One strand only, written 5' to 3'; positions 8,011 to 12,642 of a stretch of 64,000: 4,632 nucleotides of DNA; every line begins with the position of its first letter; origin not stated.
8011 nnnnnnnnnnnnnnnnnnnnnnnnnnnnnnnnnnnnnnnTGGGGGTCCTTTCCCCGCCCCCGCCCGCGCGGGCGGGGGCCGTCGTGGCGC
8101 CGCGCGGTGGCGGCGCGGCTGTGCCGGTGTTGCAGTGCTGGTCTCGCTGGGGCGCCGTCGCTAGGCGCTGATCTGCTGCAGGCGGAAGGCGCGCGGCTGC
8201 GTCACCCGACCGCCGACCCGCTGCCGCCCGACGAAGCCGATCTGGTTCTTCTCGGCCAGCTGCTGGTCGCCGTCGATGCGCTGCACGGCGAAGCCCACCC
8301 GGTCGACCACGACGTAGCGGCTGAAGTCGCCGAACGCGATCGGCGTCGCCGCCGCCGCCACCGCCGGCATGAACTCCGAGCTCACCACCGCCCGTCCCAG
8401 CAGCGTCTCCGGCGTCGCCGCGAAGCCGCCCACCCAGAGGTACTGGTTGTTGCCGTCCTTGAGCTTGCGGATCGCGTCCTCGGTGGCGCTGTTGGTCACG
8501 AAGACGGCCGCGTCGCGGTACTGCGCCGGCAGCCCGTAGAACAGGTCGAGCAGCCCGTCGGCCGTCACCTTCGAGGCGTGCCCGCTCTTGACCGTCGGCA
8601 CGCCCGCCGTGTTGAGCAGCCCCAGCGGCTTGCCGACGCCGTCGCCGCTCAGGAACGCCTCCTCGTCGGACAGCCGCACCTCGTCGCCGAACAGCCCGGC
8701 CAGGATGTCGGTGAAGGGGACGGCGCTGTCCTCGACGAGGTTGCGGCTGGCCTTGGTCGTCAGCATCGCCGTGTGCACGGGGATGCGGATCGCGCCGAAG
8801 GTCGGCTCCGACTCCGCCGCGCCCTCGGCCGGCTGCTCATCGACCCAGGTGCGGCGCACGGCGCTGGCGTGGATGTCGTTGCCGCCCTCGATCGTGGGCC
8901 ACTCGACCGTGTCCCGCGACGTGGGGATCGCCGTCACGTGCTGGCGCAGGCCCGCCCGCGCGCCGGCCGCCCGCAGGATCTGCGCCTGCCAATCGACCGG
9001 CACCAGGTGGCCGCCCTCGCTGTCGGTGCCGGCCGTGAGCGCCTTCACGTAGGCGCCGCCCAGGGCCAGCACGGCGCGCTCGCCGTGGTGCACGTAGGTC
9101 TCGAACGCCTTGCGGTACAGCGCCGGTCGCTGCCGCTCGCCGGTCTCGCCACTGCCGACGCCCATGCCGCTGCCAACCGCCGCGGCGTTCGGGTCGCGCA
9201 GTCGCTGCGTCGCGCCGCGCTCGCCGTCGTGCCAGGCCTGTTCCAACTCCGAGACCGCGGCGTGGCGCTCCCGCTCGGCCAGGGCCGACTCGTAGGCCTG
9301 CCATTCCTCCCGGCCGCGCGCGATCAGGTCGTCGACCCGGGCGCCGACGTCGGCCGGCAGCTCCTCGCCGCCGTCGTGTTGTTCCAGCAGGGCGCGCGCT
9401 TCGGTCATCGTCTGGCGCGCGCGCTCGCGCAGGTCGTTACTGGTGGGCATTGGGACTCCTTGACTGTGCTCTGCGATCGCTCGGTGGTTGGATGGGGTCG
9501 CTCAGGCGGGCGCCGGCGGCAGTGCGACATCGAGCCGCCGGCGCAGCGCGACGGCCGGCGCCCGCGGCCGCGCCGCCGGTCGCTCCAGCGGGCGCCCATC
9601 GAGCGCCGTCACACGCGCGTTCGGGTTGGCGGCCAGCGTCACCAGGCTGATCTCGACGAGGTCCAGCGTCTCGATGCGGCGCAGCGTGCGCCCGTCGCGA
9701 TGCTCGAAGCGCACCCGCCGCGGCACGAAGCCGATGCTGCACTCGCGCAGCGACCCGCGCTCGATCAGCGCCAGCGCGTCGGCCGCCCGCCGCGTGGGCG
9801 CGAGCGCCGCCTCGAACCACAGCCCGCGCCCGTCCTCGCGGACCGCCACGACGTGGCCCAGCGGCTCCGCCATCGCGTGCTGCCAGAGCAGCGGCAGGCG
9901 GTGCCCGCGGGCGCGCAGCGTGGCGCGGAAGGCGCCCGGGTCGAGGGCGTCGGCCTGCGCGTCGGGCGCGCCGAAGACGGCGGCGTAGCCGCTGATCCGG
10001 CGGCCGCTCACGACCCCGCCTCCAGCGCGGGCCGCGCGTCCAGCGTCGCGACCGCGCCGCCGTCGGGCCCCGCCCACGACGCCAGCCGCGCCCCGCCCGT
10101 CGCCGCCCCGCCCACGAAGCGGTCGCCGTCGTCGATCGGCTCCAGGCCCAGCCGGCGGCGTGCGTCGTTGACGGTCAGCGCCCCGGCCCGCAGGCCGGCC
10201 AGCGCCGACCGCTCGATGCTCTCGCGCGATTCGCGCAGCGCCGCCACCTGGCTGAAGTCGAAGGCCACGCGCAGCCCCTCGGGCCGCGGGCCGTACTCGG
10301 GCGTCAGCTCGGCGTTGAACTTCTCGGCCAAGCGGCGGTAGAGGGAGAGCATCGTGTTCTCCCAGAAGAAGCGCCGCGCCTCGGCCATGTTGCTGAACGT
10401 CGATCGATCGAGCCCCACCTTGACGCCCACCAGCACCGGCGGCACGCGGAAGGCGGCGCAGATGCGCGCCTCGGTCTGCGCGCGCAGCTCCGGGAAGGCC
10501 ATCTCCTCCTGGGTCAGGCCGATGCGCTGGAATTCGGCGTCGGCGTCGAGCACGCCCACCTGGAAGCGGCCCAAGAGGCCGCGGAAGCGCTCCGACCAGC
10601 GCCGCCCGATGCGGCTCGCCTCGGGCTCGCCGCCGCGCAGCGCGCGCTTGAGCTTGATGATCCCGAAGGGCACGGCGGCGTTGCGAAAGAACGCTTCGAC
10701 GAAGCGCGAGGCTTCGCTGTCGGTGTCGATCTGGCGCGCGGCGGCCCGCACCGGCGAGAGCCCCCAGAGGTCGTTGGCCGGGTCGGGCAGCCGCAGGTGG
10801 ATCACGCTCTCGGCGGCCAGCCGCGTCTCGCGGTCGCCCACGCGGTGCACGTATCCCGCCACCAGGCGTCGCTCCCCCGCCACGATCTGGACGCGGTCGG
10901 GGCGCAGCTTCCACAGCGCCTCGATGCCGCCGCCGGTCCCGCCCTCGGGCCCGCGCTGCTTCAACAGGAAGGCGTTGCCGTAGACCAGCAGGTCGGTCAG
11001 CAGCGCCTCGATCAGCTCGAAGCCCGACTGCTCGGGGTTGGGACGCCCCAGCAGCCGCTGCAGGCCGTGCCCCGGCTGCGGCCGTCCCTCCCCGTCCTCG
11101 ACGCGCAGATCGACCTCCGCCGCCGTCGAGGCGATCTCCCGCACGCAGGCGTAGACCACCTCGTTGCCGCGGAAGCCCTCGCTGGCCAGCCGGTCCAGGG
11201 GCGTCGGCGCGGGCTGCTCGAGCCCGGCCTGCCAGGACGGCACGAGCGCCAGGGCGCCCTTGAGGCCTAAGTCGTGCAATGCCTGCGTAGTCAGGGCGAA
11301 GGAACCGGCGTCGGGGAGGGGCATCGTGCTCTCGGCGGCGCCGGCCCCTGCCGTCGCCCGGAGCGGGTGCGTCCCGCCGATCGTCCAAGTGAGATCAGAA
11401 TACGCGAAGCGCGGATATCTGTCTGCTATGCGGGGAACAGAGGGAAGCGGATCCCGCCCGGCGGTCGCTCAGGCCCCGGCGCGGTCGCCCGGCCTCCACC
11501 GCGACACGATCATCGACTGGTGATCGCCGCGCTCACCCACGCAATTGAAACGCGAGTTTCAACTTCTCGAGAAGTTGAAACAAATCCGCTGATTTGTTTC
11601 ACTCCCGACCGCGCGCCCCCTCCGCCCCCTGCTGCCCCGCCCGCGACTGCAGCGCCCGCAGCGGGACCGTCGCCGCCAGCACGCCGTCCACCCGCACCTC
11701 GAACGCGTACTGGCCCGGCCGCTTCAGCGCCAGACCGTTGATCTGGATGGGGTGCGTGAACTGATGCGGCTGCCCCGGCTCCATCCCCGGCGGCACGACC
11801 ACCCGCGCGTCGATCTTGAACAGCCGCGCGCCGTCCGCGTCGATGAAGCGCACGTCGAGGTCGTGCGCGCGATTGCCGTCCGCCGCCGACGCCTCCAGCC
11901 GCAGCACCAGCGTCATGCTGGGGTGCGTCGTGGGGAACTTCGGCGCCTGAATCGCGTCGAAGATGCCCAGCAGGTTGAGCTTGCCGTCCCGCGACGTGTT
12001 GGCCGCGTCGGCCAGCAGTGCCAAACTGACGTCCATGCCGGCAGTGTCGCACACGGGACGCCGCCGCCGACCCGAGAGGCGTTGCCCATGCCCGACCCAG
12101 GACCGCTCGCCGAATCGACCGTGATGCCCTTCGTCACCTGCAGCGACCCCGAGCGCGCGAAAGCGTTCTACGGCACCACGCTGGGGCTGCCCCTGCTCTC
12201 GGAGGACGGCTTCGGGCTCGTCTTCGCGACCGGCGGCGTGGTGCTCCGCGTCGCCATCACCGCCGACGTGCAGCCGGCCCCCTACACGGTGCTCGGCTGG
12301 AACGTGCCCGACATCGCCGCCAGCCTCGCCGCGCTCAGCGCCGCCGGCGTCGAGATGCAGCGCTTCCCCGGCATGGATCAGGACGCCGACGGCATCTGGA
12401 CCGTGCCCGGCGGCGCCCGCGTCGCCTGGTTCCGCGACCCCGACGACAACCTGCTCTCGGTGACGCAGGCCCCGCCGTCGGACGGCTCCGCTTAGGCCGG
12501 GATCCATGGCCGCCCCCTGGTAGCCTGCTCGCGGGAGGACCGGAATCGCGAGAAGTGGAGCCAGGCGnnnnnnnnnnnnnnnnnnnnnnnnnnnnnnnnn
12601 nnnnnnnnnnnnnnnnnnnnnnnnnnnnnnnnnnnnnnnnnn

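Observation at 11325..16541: A ~4.9 kb accessory island wedged between terL (+Zn-ribbon ORF) and portal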

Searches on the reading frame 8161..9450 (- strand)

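Call 4: search_protein_families(library=pfam, max_evalue=0.01, proteins=[window:8161-9450:-])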
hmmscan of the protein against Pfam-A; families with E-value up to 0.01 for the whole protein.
window:8161-9450:- (429 aa): 1 family
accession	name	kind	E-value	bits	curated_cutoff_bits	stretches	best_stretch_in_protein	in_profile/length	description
PF05065.19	Phage_capsid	-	1.4e-65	221.9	24.2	1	146-424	1-277/280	Phage capsid family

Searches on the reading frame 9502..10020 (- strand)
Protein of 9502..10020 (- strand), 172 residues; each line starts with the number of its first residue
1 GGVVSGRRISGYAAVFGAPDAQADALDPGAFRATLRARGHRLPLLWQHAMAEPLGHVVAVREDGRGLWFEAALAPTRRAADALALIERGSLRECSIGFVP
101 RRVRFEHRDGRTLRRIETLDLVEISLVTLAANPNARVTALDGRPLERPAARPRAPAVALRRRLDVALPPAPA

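Call 4: search_protein_families(library=pfam, max_evalue=0.01, proteins=[window:9502-10020:-])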
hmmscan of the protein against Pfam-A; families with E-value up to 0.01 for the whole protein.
window:9502-10020:- (172 aa): 1 family
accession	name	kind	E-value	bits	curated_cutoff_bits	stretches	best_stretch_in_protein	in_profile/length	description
PF04586.22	Peptidase_S78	-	3.3e-28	99.3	21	1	8-138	15-153/165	Caudovirus prohead serine protease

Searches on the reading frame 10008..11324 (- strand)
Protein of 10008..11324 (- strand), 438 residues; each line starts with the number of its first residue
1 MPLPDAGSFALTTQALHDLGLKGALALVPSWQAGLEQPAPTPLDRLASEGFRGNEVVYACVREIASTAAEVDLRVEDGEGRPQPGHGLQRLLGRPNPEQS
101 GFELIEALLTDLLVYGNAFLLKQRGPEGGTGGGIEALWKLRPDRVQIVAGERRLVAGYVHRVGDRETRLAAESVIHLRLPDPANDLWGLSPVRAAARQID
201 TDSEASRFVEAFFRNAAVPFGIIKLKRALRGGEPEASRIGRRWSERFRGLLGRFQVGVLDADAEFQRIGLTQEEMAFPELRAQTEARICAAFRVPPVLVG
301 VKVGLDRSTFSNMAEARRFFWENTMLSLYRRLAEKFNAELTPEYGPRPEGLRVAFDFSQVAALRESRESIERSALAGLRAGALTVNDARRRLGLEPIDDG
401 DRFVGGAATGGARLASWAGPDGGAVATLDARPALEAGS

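Call 4: search_protein_families(library=pfam, max_evalue=0.01, proteins=[window:10008-11324:-])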
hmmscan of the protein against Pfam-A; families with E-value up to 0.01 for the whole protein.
window:10008-11324:- (438 aa): 1 family
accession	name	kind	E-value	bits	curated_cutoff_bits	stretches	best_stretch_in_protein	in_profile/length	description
PF04860.17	Phage_portal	-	2.3e-70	237.8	39.1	1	56-393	2-321/321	Phage portal protein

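Call 88: search_dna_similar(query=window:10008-11324:-, collection=phages, mode=protein, max_rows=12)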
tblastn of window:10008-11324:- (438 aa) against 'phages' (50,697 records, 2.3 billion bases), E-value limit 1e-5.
Records with a match: 647; places in all: 648; records where one place covers at least 80% of the query: 139.
Best place of each record, by identity: <60% 647.
By first word of the organism name: Streptococcus 99; Mycobacterium 94; Arthrobacter 87; Gordonia 72; Bacillus 47; Stx1a-converting 19; Vibrio 13; Enterobacteria 13; phage 12; Clostridium 9; and 60 more.
By host as written in the record: Mycobacterium smegmatis mc2 155 82; Gordonia terrae 3612 67; - 65; Arthrobacter sp. ATCC 21022 44; Arthrobacter globiformis B-2979 16; Bacillus anthracis 16; Arthrobacter globiformis NRRL B-2979 SEA 11; Streptococcus suis 11; and 223 more.
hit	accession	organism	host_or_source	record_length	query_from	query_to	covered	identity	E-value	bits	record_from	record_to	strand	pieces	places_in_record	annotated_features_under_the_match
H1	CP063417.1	Parageobacillus phage JGon-2020a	Parageobacillus thermoglucosidasius 23.6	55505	22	404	87%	30.9%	2e-42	166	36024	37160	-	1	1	record has no annotation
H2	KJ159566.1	Geobacillus phage GBK2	Geobacillus kaustophilus ATCC 8005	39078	44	403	82%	30.8%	1e-34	143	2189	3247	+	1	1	portal protein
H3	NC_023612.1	Geobacillus phage GBK2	Geobacillus kaustophilus ATCC 8005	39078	44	403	82%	30.8%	1e-34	143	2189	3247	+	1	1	portal protein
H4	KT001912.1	Bacillus phage Silence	Bacillus megaterium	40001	44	400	82%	30.6%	1e-34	142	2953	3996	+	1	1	portal protein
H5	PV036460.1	Anaerosphaera phage IMGVR 8818211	Anaerosphaera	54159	57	400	79%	31.2%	2e-24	112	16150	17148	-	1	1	hypothetical protein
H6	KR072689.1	Paracoccus phage Shpa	Paracoccus sp. HS3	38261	4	401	91%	26.3%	3e-6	56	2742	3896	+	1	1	portal-like protein | terminase large subunit-like protein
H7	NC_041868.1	Paracoccus phage Shpa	Paracoccus sp. HS3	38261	4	401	91%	26.3%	3e-6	56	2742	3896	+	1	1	portal protein | terminase large subunit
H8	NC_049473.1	Arthrobacter phage Kuleana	Arthrobacter globiformis B-2979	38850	14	426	94%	25.1%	8e-17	89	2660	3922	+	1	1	5: portal protein | 4: RNA binding protein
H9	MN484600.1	Arthrobacter phage Kuleana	Arthrobacter globiformis B-2979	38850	14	426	94%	25.1%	8e-17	89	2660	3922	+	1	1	5: portal protein | 4: RNA binding protein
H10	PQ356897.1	Mycolicibacterium phage Mycofy1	Mycolicibacterium smegmatis MC2 155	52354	28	419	89%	26.2%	2e-11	72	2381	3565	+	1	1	portal protein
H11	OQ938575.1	Streptomyces phage OnionKnight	Streptomyces lividans JI 1326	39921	50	431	87%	26.8%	3e-17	91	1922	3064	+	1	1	3: portal protein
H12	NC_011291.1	Mycobacterium phage Brujita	Mycobacterium smegmatis mc2 155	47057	39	419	87%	26.8%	7e-13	77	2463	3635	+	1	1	4: portal protein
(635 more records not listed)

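Call 89: get_annotated_region(hit=H2, flank=3000)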
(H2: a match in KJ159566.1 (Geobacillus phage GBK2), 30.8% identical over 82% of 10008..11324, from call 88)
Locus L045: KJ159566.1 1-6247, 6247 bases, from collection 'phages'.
description: Geobacillus phage GBK2, complete genome.
organism: Geobacillus phage GBK2 (NCBI taxid 1458842)
taxonomy: Viruses; Duplodnaviria; Heunggongvirae; Uroviricota; Caudoviricetes
host: Geobacillus kaustophilus ATCC 8005; source: -; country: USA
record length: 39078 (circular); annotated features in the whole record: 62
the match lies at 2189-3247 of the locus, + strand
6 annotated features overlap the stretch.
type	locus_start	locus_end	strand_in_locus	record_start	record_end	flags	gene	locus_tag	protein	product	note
CDS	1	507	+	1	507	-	-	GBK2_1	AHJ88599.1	terminase small subunit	terminase, small subunit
CDS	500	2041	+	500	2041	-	-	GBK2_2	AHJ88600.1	terminase large subunit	terminase, large subunit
CDS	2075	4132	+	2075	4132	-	-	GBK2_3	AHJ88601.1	portal protein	phage portal protein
CDS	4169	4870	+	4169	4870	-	-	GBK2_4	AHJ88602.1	prohead protein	-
CDS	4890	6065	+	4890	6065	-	-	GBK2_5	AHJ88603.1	minor capsid protein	phage minor capsid protein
CDS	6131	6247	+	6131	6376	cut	-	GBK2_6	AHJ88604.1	hypothetical protein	-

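Call 90: get_annotated_region(hit=H8, flank=3000)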
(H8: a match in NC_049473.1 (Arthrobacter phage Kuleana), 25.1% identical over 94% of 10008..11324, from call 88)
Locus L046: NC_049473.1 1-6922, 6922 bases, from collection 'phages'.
description: Arthrobacter phage Kuleana, complete genome.
organism: Arthrobacter phage Kuleana (NCBI taxid 2653270)
taxonomy: Viruses; Duplodnaviria; Heunggongvirae; Uroviricota; Caudoviricetes; Kuleanavirus; Kuleanavirus kuleana
host: Arthrobacter globiformis B-2979; source: soil; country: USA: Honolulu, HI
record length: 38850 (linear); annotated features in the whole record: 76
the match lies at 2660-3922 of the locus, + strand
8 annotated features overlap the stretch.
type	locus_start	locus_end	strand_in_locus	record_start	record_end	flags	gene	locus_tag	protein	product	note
CDS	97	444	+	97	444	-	1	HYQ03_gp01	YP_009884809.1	hypothetical protein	Hypothetical protein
CDS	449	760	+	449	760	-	2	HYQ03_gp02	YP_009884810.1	DNA binding protein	terminase, small subunit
CDS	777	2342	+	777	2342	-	3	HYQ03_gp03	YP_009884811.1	terminase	terminase, large subunit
CDS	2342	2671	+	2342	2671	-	4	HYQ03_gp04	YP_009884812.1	RNA binding protein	-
CDS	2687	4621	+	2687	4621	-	5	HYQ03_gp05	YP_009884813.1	portal protein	-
CDS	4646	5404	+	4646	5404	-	6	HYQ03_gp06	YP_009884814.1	head maturation protease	capsid maturation protease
CDS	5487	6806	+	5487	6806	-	7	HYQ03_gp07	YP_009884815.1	major capsid protein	-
CDS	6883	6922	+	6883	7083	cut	8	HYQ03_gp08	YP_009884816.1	hypothetical protein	Hypothetical protein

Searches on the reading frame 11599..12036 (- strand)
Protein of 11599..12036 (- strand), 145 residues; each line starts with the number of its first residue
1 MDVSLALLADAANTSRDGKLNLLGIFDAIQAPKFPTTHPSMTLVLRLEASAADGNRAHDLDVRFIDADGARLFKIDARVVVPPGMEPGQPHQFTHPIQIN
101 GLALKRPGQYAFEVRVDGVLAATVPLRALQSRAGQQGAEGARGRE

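Call 3: search_protein_families(library=pfam, max_evalue=0.01, proteins=[window:11602-12036:-])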
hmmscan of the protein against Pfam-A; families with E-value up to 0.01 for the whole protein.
seq(145 aa): 1 family
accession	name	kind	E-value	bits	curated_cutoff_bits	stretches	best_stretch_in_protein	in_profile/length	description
PF22091.2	DUF6941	-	4.6e-34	117.9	27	1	5-127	2-123/125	Family of unknown function (DUF6941)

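Call 5: search_protein_families(library=padloc, max_evalue=0.01, proteins=[window:11602-12036:-])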
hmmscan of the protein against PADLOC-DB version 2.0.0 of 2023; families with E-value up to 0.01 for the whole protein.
seq(145 aa): 0 families

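Call 6: search_protein_families(library=phrogs, max_evalue=0.01, proteins=[window:11602-12036:-])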
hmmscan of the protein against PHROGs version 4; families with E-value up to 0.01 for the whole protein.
seq(145 aa): 0 families

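Call 84: find_related_loci(query=window:11602-12036:-, collection=viral_contigs, flank=6000)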
Query seq(145 aa) (145 aa) in viral_contigs; peptide patterns used: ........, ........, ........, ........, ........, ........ (x = any residue, [..] = any of these).
42 stretches matched a pattern, but none encodes a relative of the query by tblastn (E <= 1e-3).

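Call 98: search_solved_structures(query=window:11599-12036:-, max_evalue=10)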
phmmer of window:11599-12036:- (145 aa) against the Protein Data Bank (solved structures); distinct sequences matched with E-value up to 10: 1.
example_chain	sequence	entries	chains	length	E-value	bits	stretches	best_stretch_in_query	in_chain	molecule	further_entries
5ve9_A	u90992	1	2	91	0.25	14.6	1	14-53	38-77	Microtubule-actin cross-linking factor 1, isoforms 1/2/3/5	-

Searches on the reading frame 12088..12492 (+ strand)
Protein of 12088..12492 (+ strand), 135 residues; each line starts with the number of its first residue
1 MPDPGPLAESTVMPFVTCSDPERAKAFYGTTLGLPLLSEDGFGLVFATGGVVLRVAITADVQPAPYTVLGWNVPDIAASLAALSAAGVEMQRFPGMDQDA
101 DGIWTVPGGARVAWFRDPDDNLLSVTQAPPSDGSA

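Call 3: search_protein_families(library=pfam, max_evalue=0.01, proteins=[window:12088-12492:+])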
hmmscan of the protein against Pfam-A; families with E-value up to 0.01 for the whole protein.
seq(135 aa): 4 families
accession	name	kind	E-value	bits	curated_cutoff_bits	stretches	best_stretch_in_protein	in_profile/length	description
PF00903.31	Glyoxalase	-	1.8e-07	32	20.6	1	16-123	7-119/121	Glyoxalase/Bleomycin resistance protein/Dioxygenase superfamily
PF22677.2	Ble-like_N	-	0.00029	21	24.5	1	20-38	11-29/41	Bleomycin resistance protein-like N-terminal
PF18029.7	Glyoxalase_6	-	0.0007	20.7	23.6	1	16-125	4-105/106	Glyoxalase-like domain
PF13669.12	Glyoxalase_4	-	0.0082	16.9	27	0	61-90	64-93/109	Glyoxalase/Bleomycin resistance protein/Dioxygenase superfamily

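Call 5: search_protein_families(library=padloc, max_evalue=0.01, proteins=[window:12088-12492:+])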
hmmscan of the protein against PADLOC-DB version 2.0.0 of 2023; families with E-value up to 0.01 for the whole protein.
seq(135 aa): 0 families

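Call 6: search_protein_families(library=phrogs, max_evalue=0.01, proteins=[window:12088-12492:+])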
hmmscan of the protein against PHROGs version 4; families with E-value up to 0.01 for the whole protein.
seq(135 aa): 0 families
